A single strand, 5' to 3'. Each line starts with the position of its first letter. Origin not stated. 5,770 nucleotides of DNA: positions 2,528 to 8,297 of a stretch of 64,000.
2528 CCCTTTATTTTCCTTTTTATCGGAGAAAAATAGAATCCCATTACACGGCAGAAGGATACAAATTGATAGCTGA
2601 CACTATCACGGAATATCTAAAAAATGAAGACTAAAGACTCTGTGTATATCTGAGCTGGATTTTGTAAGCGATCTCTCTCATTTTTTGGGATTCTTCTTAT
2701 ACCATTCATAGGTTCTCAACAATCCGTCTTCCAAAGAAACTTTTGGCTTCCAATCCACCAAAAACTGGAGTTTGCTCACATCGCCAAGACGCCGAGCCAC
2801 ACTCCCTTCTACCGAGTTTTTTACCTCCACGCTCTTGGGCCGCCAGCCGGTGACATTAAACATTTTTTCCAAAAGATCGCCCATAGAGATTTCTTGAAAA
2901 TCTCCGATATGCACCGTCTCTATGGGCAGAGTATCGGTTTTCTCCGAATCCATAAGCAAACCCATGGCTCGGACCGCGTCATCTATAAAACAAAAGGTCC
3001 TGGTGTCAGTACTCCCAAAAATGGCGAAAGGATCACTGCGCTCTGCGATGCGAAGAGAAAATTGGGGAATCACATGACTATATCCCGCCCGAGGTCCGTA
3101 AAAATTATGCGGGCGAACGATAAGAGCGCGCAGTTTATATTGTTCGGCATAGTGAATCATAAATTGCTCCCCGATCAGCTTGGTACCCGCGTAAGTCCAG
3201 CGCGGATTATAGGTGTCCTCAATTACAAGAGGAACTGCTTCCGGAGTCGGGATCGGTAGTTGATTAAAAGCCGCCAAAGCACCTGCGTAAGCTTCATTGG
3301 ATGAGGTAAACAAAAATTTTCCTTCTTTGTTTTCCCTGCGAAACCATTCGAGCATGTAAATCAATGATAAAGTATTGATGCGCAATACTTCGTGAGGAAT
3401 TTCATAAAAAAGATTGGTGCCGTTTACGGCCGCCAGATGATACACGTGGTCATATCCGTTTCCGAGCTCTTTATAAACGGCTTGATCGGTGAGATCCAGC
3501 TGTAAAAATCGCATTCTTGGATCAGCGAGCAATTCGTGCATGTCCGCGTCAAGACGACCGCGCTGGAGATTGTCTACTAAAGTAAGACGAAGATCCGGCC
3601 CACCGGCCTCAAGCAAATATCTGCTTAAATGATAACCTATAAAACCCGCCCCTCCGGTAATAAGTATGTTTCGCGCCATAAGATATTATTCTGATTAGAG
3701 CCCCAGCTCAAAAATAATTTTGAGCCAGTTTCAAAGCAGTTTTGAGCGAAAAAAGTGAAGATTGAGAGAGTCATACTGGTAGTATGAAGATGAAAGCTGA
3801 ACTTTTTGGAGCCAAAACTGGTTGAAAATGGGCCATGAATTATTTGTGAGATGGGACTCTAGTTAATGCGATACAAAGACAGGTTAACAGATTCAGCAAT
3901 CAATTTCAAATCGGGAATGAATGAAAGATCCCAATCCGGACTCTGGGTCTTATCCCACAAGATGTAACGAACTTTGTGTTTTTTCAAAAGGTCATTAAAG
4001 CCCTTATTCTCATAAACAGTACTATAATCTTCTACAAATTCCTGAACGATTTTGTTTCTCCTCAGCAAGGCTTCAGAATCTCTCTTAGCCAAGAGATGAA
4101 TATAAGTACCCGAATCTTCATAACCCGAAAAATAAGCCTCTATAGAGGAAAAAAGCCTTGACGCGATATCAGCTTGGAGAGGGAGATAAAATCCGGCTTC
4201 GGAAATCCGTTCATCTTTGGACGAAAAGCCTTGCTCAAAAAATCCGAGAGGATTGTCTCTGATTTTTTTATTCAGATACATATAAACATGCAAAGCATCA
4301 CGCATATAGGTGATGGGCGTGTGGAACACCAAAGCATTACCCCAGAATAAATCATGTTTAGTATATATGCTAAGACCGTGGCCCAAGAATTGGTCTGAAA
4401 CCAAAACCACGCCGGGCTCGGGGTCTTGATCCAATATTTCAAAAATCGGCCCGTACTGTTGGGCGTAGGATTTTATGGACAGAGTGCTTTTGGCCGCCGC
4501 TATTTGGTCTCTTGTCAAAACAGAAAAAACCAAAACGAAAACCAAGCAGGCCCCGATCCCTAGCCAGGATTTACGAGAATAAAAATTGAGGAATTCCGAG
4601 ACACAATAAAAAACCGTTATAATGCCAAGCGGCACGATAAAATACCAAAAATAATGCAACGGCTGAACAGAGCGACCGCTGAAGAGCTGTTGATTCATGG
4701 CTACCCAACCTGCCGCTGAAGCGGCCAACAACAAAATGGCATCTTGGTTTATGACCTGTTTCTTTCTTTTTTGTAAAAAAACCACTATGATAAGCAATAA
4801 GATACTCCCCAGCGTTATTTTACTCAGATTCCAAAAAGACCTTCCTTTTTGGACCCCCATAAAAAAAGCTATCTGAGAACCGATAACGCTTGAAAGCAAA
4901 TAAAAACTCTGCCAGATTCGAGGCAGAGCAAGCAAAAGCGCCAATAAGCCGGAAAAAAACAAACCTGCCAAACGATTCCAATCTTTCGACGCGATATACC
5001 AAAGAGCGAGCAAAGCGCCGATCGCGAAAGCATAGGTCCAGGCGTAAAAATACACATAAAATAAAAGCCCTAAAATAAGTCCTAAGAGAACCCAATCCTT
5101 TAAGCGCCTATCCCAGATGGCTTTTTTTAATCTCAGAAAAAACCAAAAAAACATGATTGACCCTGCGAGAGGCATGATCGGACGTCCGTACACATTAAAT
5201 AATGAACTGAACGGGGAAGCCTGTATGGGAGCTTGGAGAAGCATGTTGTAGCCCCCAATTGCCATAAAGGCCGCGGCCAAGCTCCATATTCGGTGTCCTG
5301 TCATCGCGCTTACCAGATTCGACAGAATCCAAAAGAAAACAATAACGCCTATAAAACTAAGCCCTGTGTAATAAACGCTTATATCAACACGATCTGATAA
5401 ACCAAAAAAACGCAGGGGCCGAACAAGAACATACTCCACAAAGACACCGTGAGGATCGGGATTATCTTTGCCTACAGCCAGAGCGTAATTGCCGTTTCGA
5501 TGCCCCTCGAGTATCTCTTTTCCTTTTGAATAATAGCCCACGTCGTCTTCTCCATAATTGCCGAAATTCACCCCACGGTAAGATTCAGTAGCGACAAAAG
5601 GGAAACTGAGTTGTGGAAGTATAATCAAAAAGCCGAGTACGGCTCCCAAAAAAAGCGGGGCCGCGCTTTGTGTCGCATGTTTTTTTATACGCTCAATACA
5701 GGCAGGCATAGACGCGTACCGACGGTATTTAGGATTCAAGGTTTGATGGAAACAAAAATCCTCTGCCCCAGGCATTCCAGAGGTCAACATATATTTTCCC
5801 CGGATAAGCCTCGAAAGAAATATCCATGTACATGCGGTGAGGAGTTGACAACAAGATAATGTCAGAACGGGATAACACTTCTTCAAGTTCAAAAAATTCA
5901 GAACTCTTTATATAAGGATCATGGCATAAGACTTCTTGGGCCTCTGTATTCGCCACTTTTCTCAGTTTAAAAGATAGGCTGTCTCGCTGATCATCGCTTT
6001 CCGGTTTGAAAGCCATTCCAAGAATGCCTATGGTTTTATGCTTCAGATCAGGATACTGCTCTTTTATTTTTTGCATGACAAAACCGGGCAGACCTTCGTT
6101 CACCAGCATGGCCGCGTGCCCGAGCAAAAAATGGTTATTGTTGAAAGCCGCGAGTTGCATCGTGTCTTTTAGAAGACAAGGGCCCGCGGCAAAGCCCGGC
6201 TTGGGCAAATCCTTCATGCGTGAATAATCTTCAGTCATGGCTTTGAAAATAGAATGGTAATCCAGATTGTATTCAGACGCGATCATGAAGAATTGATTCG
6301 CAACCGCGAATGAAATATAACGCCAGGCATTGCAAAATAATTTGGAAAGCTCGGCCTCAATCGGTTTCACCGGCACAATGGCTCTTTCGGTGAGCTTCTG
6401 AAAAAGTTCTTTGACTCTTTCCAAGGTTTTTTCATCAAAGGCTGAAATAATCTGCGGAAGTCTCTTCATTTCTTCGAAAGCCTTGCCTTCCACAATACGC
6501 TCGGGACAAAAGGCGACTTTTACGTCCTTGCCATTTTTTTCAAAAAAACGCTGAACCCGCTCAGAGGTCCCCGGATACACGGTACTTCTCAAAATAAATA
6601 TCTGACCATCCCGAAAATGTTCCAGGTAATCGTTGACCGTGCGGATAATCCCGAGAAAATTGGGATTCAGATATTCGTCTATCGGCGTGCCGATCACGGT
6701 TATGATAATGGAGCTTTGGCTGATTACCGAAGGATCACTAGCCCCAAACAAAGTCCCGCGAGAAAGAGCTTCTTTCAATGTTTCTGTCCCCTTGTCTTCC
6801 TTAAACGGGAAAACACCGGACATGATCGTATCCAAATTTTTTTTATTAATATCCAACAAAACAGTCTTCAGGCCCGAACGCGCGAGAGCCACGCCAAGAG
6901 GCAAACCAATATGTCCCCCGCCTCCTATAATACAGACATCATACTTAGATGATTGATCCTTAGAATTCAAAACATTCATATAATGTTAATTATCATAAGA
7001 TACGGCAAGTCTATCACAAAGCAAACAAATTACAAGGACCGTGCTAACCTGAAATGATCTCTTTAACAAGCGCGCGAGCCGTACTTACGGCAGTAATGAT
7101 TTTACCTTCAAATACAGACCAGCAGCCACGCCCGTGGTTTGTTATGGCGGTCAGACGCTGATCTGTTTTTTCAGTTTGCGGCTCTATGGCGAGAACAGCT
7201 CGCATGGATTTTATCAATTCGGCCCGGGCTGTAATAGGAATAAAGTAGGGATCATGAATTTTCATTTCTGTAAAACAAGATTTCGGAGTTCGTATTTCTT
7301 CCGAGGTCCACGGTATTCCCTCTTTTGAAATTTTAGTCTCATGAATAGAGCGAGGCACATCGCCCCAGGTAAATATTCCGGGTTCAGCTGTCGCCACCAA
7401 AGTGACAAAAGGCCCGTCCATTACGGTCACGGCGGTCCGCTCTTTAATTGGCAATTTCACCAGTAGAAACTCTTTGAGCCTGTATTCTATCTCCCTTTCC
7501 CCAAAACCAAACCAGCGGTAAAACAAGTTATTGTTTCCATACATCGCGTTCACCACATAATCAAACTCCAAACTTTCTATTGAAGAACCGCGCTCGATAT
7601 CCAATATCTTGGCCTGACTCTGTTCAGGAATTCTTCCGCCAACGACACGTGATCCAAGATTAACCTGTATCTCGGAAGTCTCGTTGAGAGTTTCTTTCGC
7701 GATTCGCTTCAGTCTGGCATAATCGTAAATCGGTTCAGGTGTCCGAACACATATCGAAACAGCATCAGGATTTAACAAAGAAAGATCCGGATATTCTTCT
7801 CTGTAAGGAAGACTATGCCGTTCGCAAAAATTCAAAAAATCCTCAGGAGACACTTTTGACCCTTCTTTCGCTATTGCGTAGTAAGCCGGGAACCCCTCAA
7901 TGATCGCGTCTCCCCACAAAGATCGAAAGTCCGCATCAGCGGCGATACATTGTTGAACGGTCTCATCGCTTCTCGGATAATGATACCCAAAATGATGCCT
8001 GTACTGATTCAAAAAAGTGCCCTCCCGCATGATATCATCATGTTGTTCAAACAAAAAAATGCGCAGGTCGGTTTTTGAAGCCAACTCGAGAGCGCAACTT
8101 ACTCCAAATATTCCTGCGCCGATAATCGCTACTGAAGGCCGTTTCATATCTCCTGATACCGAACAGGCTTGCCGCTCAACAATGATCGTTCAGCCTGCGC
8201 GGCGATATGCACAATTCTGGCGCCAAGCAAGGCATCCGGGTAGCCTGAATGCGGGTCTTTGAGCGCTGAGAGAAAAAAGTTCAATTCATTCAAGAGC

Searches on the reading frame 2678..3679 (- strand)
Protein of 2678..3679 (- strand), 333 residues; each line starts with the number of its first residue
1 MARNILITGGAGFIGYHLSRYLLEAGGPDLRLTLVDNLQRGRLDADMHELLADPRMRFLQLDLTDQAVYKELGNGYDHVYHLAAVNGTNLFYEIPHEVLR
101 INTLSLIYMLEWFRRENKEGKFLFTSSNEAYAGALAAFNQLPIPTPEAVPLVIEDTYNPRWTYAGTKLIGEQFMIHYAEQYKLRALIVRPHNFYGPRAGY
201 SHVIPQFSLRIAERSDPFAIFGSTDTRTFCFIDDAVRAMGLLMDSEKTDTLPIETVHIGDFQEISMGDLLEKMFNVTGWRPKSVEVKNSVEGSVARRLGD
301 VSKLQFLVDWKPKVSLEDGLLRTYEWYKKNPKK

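Call 10: search_protein_families(library=ncbifam, proteins=[window:2678-3679:-], max_evalue=0.001)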
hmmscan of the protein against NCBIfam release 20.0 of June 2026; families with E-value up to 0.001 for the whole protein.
window:2678-3679:- (333 aa): 21 families
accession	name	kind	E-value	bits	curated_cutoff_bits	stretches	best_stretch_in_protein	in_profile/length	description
TIGR01181.1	dTDP_gluc_dehyt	equivalog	4.7e-36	124.5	365.1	1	4-331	1-315/321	dTDP-glucose 4,6-dehydratase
TIGR04180.1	EDH_00030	hypoth_equivalog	1.5e-31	109.6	475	1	5-314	1-296/297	NAD-dependent 4,6-dehydratase LegB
TIGR01179.1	galE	equivalog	8.3e-20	70.9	262.3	1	4-332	1-330/332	UDP-glucose 4-epimerase GalE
NF008872.0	PRK11908.1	equivalog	5.3e-19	68.5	294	1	3-330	2-338/349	bifunctional UDP-4-keto-pentose/UDP-xylose synthase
NF047922.1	GDPFucSynFcl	equivalog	8.4e-19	68.1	500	1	60-330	36-304/308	GDP-L-fucose synthase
NF007490.0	PRK10084.1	subfamily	6.2e-18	64.9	649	1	4-331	2-338/361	dTDP-glucose 4,6-dehydratase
NF043036.1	ErythonDh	equivalog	9.3e-17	61.2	325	1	4-138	2-136/321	D-erythronate dehydrogenase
NF007582.0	PRK10217.1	equivalog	1.4e-13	50.7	698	1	3-330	2-334/355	dTDP-glucose 4,6-dehydratase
NF011728.1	PRK15181.1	equivalog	3e-12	46.2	760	1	4-328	17-338/348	Vi polysaccharide biosynthesis UDP-N-acetylglucosaminuronic acid C-4 epimerase TviC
TIGR02197.1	heptose_epim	equivalog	5e-12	45.6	274.6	1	5-264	1-252/316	ADP-glyceromanno-heptose 6-epimerase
NF005998.1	PRK08125.1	equivalog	5.1e-11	41.7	777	1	3-277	316-585/649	bifunctional UDP-4-amino-4-deoxy-L-arabinose formyltransferase/UDP-glucuronic acid oxidase ArnA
TIGR03466.1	HpnA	hypoth_equivalog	7e-11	41.6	367.65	1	5-297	3-266/327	hopanoid-associated sugar epimerase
TIGR01472.1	gmd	equivalog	2.6e-10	40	415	1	5-284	3-279/342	GDP-mannose 4,6-dehydratase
NF042422.1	oxyalk_red_OleD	equivalog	3e-10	40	580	1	4-244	2-216/329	2-alkyl-3-oxoalkanoate reductase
NF042423.1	oxyalk_red_Shew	equivalog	2.2e-08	33.5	580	1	162-290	144-270/331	2-alkyl-3-oxoalkanoate reductase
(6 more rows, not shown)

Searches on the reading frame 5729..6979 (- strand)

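Call 50: search_protein_families(library=pfam, proteins=[window:5729-6979:-], max_evalue=0.000001)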
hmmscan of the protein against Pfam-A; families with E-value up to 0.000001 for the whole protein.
window:5729-6979:- (416 aa): 3 families
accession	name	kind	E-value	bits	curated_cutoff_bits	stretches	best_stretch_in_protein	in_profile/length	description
PF03721.20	UDPG_MGDP_dh_N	-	9.8e-30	103.9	27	1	15-191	3-186/187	UDP-glucose/GDP-mannose dehydrogenase family, NAD binding domain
PF03720.21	UDPG_MGDP_dh_C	-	8.5e-12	45.8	30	1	318-404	1-101/103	UDP-glucose/GDP-mannose dehydrogenase family, UDP binding domain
PF00984.24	UDPG_MGDP_dh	-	1.3e-10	41.7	25.4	1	208-283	2-78/94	UDP-glucose/GDP-mannose dehydrogenase family, central domain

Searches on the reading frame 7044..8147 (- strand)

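Call 50: search_protein_families(library=pfam, proteins=[window:7044-8147:-], max_evalue=0.000001)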
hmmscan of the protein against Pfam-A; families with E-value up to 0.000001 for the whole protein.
window:7044-8147:- (367 aa): 2 families
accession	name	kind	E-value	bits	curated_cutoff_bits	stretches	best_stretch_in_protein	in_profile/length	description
PF01266.30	DAO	-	1.6e-08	34.9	27.9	1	6-80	2-77/353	FAD dependent oxidoreductase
PF13450.12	NAD_binding_8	-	9.4e-07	29.5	21.9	0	8-57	1-51/68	NAD(P)-binding Rossmann-like domain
